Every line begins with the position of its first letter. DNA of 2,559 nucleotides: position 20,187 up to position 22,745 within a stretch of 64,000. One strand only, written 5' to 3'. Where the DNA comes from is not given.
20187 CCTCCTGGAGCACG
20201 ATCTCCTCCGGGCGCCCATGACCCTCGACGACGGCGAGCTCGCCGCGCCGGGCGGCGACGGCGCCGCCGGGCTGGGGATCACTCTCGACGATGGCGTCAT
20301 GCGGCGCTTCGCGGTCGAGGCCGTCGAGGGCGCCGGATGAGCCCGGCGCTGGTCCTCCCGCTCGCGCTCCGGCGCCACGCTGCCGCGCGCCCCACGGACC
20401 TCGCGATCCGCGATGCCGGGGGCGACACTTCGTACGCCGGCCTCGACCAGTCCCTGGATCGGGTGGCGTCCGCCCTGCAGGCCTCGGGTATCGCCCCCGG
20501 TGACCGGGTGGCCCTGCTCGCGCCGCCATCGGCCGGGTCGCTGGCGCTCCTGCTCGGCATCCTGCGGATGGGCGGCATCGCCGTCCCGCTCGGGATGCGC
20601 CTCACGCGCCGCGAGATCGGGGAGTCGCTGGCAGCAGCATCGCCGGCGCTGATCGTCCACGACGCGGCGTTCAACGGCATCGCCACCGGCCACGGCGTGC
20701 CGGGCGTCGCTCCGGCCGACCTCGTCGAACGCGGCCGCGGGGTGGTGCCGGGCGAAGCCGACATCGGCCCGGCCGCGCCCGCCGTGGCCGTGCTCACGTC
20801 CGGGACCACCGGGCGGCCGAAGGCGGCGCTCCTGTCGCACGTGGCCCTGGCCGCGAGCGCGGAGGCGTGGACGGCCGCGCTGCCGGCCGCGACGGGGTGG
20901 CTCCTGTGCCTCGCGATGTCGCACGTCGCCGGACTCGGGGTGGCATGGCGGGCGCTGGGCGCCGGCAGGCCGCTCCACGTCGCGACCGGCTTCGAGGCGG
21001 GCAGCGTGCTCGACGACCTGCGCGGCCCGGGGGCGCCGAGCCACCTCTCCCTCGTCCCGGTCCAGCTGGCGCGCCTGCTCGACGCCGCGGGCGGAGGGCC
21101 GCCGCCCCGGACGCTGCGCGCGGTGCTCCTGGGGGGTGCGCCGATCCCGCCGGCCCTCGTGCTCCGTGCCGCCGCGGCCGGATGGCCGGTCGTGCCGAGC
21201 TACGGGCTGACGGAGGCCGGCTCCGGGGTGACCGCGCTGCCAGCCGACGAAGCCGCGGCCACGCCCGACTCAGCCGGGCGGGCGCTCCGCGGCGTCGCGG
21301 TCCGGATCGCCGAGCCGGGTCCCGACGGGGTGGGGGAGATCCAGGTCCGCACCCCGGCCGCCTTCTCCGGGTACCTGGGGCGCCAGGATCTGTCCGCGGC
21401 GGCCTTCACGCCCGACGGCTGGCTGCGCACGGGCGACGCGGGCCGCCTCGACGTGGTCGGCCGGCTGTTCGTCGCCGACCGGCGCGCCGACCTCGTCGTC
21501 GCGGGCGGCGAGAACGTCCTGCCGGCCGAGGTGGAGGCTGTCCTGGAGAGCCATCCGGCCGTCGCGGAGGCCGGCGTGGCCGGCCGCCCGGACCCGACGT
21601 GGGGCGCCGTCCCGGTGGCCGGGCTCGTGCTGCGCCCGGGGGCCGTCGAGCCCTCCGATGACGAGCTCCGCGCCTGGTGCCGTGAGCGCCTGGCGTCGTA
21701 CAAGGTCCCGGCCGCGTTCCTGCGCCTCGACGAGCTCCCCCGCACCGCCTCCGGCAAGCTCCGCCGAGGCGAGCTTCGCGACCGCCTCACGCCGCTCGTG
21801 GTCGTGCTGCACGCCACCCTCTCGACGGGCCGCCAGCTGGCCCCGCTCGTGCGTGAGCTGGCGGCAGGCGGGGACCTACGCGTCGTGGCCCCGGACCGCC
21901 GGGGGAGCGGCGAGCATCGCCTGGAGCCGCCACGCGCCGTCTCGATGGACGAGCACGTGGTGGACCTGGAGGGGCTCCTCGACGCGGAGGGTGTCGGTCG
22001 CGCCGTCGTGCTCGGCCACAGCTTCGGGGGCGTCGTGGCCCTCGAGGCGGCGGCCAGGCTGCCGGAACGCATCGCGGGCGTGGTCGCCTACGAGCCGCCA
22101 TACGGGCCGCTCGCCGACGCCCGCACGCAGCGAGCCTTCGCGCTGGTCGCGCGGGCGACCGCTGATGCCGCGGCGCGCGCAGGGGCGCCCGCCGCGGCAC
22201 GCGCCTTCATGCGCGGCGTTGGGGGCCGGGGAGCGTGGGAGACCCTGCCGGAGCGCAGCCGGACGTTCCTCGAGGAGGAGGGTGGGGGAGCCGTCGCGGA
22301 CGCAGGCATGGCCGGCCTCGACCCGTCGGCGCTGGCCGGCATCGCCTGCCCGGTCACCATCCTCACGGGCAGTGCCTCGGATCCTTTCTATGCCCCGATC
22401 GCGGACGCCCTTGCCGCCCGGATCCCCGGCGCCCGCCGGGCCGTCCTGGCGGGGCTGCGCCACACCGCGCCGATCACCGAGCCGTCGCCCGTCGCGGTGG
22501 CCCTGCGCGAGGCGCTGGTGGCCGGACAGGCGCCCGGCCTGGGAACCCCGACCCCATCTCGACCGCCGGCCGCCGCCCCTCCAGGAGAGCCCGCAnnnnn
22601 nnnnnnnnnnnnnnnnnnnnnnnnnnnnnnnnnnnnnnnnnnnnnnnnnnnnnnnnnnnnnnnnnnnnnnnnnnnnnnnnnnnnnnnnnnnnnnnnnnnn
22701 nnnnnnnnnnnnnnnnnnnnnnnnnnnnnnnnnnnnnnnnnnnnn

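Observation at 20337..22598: MenE (OSB-CoA ligase) carries a C-terminal alpha/beta-hydrolase domain although a MenH-like hydrolase is already present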

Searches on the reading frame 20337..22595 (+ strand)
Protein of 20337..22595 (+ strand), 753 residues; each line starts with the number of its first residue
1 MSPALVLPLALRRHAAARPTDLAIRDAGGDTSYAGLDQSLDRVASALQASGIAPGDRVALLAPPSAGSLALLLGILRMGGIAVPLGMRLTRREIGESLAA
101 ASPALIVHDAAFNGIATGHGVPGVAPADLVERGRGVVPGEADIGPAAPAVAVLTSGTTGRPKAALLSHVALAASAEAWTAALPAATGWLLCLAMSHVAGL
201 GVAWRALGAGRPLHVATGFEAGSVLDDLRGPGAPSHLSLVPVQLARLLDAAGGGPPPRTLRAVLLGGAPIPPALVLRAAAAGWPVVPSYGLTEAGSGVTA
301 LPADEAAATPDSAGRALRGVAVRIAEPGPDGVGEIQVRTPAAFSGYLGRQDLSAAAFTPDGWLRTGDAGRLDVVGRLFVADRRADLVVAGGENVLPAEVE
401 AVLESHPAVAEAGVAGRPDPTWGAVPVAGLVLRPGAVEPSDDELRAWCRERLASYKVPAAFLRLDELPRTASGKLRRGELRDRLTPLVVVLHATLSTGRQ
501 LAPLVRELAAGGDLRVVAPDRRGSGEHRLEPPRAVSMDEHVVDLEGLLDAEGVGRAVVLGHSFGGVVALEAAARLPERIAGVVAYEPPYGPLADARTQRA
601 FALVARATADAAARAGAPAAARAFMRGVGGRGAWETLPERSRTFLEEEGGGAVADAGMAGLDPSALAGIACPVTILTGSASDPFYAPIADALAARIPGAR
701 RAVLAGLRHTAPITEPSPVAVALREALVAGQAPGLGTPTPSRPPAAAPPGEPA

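Call 5: search_protein_families(library=pfam, proteins=[window:20337-22595:+], max_evalue=0.01)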
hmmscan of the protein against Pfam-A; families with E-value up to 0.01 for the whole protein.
window:20337-22595:+ (753 aa): 6 families
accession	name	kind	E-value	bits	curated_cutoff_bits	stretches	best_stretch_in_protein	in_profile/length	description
PF00501.34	AMP-binding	-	5.2e-55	187.2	29.9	1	11-347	1-384/384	AMP-binding enzyme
PF13193.12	AMP-binding_C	-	2.6e-23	83.2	24.5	1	398-474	1-76/76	AMP-binding enzyme C-terminal domain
PF12697.13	Abhydrolase_6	-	1.4e-17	65.5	26.3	1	488-720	1-215/217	Alpha/beta hydrolase family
PF00561.26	Abhydrolase_1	-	8e-14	52.3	25.8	1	486-601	1-118/245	alpha/beta hydrolase fold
PF12146.15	Hydrolase_4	-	1.5e-10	41.3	27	1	487-611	6-133/239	Serine aminopeptidase, S33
PF00975.26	Thioesterase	-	0.0036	18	26.4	1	557-578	69-90/226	Thioesterase domain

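Call 7: search_protein_families(library=ncbifam, proteins=[window:20337-22595:+], max_evalue=0.001)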
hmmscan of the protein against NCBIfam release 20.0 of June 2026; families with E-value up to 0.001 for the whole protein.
window:20337-22595:+ (753 aa): 117 families (the best 25 are shown)
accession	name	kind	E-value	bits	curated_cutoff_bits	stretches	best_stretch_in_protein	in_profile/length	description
TIGR01923.1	menE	equivalog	2.6e-98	329.8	330.15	1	32-479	1-441/442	o-succinylbenzoate--CoA ligase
NF002966.0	PRK03640.1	equivalog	2e-91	307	556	1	11-483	8-479/483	o-succinylbenzoate--CoA ligase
NF004837.0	PRK06187.1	subfamily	1.1e-87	294.5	476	2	142-484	166-522/531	long-chain-fatty-acid--CoA ligase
NF006572.0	PRK09088.1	equivalog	2.7e-78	263.8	696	1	14-485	10-488/491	acyl-CoA synthetase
NF005801.1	PRK07656.1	equivalog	1e-70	238.8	657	1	7-481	3-500/500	FadD3 family acyl-CoA ligase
NF005857.1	PRK07786.1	exception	3.2e-67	227.2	733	1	11-484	15-512/513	fatty-acid--CoA ligase FadD5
NF052580.1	Str24CoAsynCasG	equivalog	3.8e-64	217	750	1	32-480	67-546/548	steroid-24-oyl-CoA synthetase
NF005702.0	PRK07514.1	subfamily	9.2e-63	212.3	558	1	11-484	9-500/506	malonyl-CoA synthase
NF006539.0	PRK09029.1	equivalog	1.5e-62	211.9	494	1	12-484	10-451/458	o-succinylbenzoate--CoA ligase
NF004114.0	PRK05605.1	equivalog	1.3e-61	208.7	766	2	143-485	218-570/575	long-chain-fatty-acid--CoA ligase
NF006182.0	PRK08316.1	subfamily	1.3e-61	208.7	663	1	9-485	15-518/523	fatty acyl-CoA synthetase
NF052269.1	Staph_lig_FadD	equivalog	3.3e-61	207.2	650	1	23-482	18-491/499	long-chain-fatty-acid--CoA ligase FadD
NF005307.0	PRK06839.1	equivalog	4.9e-60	203.6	748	1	13-482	10-491/496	o-succinylbenzoate--CoA ligase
NF005676.0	PRK07470.1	equivalog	1.4e-59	202.1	774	1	7-485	22-530/544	acyl-CoA synthetase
NF004797.0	PRK06145.1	equivalog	7.9e-59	199.3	850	1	13-484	10-495/499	acyl-CoA synthetase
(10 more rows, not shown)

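Call 25: search_protein_families(library=ncbifam, alignment_id=A2, max_evalue=1e-10)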
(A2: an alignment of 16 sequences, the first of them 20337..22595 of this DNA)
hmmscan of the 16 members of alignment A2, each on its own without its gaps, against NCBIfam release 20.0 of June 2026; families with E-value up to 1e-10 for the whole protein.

A. member 1, window:20337-22595:+ (753 aa): 94 families (the best 25 are shown)
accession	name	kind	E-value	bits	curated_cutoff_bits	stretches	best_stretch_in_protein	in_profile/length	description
TIGR01923.1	menE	equivalog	2.6e-98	329.8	330.15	1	32-479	1-441/442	o-succinylbenzoate--CoA ligase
NF002966.0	PRK03640.1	equivalog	2e-91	307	556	1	11-483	8-479/483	o-succinylbenzoate--CoA ligase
NF004837.0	PRK06187.1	subfamily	1.1e-87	294.5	476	2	142-484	166-522/531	long-chain-fatty-acid--CoA ligase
NF006572.0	PRK09088.1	equivalog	2.7e-78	263.8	696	1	14-485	10-488/491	acyl-CoA synthetase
NF005801.1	PRK07656.1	equivalog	1e-70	238.8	657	1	7-481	3-500/500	FadD3 family acyl-CoA ligase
NF005857.1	PRK07786.1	exception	3.2e-67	227.2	733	1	11-484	15-512/513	fatty-acid--CoA ligase FadD5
NF052580.1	Str24CoAsynCasG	equivalog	3.8e-64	217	750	1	32-480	67-546/548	steroid-24-oyl-CoA synthetase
NF005702.0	PRK07514.1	subfamily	9.2e-63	212.3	558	1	11-484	9-500/506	malonyl-CoA synthase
NF006539.0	PRK09029.1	equivalog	1.5e-62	211.9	494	1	12-484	10-451/458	o-succinylbenzoate--CoA ligase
NF004114.0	PRK05605.1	equivalog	1.3e-61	208.7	766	1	143-485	218-570/575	long-chain-fatty-acid--CoA ligase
NF006182.0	PRK08316.1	subfamily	1.3e-61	208.7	663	1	9-485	15-518/523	fatty acyl-CoA synthetase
NF052269.1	Staph_lig_FadD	equivalog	3.3e-61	207.2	650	1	23-482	18-491/499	long-chain-fatty-acid--CoA ligase FadD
NF005307.0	PRK06839.1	equivalog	4.9e-60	203.6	748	1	13-482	10-491/496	o-succinylbenzoate--CoA ligase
NF005676.0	PRK07470.1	equivalog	1.4e-59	202.1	774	1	7-485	22-530/544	acyl-CoA synthetase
NF004797.0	PRK06145.1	equivalog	7.9e-59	199.3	850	1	13-484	10-495/499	acyl-CoA synthetase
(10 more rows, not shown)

B. families by the number of members that match (of 16 scanned): 115 families (the first 25 are shown)
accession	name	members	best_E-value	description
NF002966.0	PRK03640.1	16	1.3e-137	o-succinylbenzoate--CoA ligase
NF004837.0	PRK06187.1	16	1.6e-108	long-chain-fatty-acid--CoA ligase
TIGR01923.1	menE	16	9.6e-108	o-succinylbenzoate--CoA ligase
NF005801.1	PRK07656.1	16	4e-90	FadD3 family acyl-CoA ligase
NF006572.0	PRK09088.1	16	1.1e-87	acyl-CoA synthetase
NF005307.0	PRK06839.1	16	1.2e-87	o-succinylbenzoate--CoA ligase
NF052580.1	Str24CoAsynCasG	16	1.3e-87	steroid-24-oyl-CoA synthetase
NF005676.0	PRK07470.1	16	7e-81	acyl-CoA synthetase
NF006182.0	PRK08316.1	16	5.5e-80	fatty acyl-CoA synthetase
NF005702.0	PRK07514.1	16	3.2e-78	malonyl-CoA synthase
NF005857.1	PRK07786.1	16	1.5e-77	fatty-acid--CoA ligase FadD5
NF004114.0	PRK05605.1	16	6.8e-75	long-chain-fatty-acid--CoA ligase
NF052269.1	Staph_lig_FadD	16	1.1e-73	long-chain-fatty-acid--CoA ligase FadD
NF004511.1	PRK05852.1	16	2.4e-73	FadD7 family fatty acid--CoA ligase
NF004797.0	PRK06145.1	16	2e-72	acyl-CoA synthetase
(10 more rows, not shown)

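Call 26: find_related_loci(query=A2, collection=genome_contigs, flank=10000)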
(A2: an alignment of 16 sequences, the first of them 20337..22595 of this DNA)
Query A2 (753 aa) in genome_contigs; peptide patterns used: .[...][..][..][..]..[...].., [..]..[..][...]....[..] (x = any residue, [..] = any of these).
600 stretches matched a pattern (row limit reached: there are more); 599 encode a relative of the query (tblastn E <= 1e-3); the best 80 are kept; 80 distinct loci.
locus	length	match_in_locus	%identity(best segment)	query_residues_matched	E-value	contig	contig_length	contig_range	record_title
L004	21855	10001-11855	53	148-739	1e-147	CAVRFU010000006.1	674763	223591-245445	MAG: uncultured Chloroflexia bacterium isolate MFD00392.bin.2.99 genome assembly, contig: contig_2239, whole genome shot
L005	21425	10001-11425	44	3-484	1e-69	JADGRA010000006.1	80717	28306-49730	MAG: Myxococcaceae bacterium isolate Chersky_835 k127_399571, whole genome shotgun sequence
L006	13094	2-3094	37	13-482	2e-66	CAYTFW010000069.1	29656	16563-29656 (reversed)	MAG TPA_asm: uncultured Rhizobiaceae bacterium isolate binchicken_co311_107 genome assembly, contig: NODE_2656_length_29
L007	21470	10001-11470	36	10-482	2e-61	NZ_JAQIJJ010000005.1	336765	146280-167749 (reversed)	MAG: Sphingomonas adhaesiva isolate bin18 tig00000389, whole genome shotgun sequence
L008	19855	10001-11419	37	6-482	9e-61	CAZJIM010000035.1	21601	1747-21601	MAG TPA_asm: uncultured Gemmatimonadaceae bacterium isolate SRP092902_co1_600 genome assembly, contig: NODE_3346_length_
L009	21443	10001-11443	38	11-484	2e-59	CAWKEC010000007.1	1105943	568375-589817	MAG: uncultured Alphaproteobacteria bacterium isolate MFD01213.bin.3.154 genome assembly, contig: contig_4709, whole gen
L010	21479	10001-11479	38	1-484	3e-59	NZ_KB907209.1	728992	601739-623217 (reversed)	Actinomadura atramentaria DSM 43919 strain SF2197 G339DRAFT_scaffold00002.2, whole genome shotgun sequence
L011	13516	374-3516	37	15-485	7e-59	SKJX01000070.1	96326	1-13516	MAG: Nitriliruptoraceae bacterium isolate CSSed162cmA_120 CSSed16-2cmA-59, whole genome shotgun sequence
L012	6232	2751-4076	33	4-481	8e-58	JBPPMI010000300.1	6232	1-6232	MAG: Solirubrobacterales bacterium isolate BIOS2019_out_087 k131_734558, whole genome shotgun sequence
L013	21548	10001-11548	30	1-482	2e-57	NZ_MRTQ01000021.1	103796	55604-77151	Paenibacillus sp. FSL R5-0490 NODE_21_length_103796_cov_2.69885_ID_4495, whole genome shotgun sequence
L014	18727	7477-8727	39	32-474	4e-57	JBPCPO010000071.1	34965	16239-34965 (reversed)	MAG: Solirubrobacteraceae bacterium isolate TH_ant_mag_184 S1Ck127_5488656_flag_0_multi_46.6147_len_34965, whole genome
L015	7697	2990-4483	32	32-484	5e-57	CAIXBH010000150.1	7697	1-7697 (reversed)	MAG: uncultured Chloroflexi bacterium isolate Kiruna2_bin-0196 genome assembly, contig: bin-0196:150/315, whole genome s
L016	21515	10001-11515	35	11-483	1e-56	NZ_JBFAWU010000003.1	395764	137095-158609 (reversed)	Streptomyces sp. NPDC052052 NPDC052052_39_A3.ctg-0003, whole genome shotgun sequence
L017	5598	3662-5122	35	11-481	1e-56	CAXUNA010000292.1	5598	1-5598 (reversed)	MAG TPA_asm: uncultured Jatrophihabitans sp. isolate public_SRR14722233_metawrap_bin.2 genome assembly, contig: public_S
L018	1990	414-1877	33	17-482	1e-58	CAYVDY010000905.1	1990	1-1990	MAG TPA_asm: uncultured Candidatus Solibacter sp. isolate SRP302447_co4_276 genome assembly, contig: NODE_189103_length_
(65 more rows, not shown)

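Call 57: find_homologous_proteins(query=window:20337-22595:+, max_evalue=1e-50)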
Query window:20337-22595:+ (753 aa): 3162 proteins with E <= 1e-50 among 8000 candidates; the best 120 are listed.
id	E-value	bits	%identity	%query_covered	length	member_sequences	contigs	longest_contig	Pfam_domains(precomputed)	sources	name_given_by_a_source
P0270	0.0e+0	1571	100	100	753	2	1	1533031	PF12697.14,PF00501.35,PF13193.13,PF00561.27,PF12146.16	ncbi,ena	-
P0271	0.0e+0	1107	77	95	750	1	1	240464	PF12697.14,PF00501.35,PF13193.13,PF00561.27,PF12146.16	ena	-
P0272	0.0e+0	1099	76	95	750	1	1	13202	PF12697.14,PF00501.35,PF13193.13,PF00561.27,PF12146.16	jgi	jgi:o-succinylbenzoate---CoA ligase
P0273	0.0e+0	1095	75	94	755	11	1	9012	PF12697.14,PF00501.35,PF13193.13,PF00561.27,PF12146.16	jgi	-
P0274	0.0e+0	1082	74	95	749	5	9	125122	PF12697.14,PF00501.35,PF13193.13,PF00561.27,PF12146.16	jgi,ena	jgi:O-succinylbenzoic acid--CoA ligase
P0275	0.0e+0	1072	74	95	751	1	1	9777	PF12697.14,PF00501.35,PF13193.13,PF00561.27,PF12146.16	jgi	-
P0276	0.0e+0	1072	74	92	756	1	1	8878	PF12697.14,PF00501.35,PF13193.13,PF00561.27,PF12146.16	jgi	-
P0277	0.0e+0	1070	74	97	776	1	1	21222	PF12697.14,PF00501.35,PF13193.13,PF00561.27,PF12146.16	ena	-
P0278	0.0e+0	1062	74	93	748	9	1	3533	PF12697.14,PF00501.35,PF13193.13,PF00561.27,PF12146.16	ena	-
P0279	0.0e+0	1062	72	95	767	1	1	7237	PF12697.14,PF00501.35,PF13193.13,PF00561.27,PF12146.16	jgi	jgi:o-succinylbenzoate---CoA ligase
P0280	0.0e+0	1059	71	97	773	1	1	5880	PF12697.14,PF00501.35,PF13193.13,PF00561.27,PF12146.16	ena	-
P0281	0.0e+0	1054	70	99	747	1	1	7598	PF12697.14,PF00501.35,PF13193.13,PF00561.27,PF12146.16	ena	-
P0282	0.0e+0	1051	73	97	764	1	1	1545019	PF12697.14,PF00501.35,PF13193.13,PF00561.27,PF00975.27,PF12146.16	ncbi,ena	-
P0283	0.0e+0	1045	70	100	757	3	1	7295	PF12697.14,PF00501.35,PF13193.13,PF00561.27,PF12146.16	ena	-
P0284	0.0e+0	1043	73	92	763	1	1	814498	PF12697.14,PF00501.35,PF13193.13,PF00561.27,PF12146.16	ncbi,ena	-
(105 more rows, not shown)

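Call 59: list_cluster_members(proteins=[P0270, P0124, P0130, P0134, P0145, P0159, P0165, P0167, P0181, P0149])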
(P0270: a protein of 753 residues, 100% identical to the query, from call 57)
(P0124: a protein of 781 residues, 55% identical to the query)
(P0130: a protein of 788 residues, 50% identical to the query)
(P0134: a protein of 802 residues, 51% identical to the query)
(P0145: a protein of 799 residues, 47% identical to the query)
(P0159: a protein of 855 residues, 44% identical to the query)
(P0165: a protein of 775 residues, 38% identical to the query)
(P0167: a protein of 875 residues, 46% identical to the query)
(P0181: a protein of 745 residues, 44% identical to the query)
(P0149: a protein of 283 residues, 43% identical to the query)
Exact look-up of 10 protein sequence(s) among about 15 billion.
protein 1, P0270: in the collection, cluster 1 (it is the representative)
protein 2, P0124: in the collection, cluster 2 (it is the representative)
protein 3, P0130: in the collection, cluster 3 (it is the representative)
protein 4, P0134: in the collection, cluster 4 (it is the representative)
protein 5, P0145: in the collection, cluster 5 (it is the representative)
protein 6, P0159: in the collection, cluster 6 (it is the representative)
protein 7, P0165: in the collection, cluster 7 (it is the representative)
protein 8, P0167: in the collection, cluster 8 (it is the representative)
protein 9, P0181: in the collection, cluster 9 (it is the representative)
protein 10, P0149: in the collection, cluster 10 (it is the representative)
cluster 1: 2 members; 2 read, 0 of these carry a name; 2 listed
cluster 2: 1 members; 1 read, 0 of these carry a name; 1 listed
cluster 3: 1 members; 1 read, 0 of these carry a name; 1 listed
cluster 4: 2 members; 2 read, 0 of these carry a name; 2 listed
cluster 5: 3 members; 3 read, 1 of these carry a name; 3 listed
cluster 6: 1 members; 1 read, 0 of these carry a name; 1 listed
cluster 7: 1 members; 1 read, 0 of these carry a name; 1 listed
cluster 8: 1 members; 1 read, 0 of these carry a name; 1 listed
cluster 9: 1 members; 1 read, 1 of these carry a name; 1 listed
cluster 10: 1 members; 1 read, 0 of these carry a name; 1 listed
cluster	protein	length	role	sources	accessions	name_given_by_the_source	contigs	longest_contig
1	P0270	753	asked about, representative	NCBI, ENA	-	-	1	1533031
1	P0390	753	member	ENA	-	-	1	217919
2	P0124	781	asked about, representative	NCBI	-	-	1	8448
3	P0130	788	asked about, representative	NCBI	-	-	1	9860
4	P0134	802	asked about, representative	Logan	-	-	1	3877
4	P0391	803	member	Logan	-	-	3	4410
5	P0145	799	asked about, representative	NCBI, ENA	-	-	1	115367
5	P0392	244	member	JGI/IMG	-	pimeloyl-ACP methyl ester carboxylesterase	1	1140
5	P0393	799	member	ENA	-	-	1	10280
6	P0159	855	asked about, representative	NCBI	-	-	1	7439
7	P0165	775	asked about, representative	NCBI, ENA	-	-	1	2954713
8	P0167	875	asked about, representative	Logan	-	-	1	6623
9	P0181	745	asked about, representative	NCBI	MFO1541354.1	MAG: alpha/beta fold hydrolase, partial [Chloroflexota bacterium]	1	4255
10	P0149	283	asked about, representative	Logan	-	-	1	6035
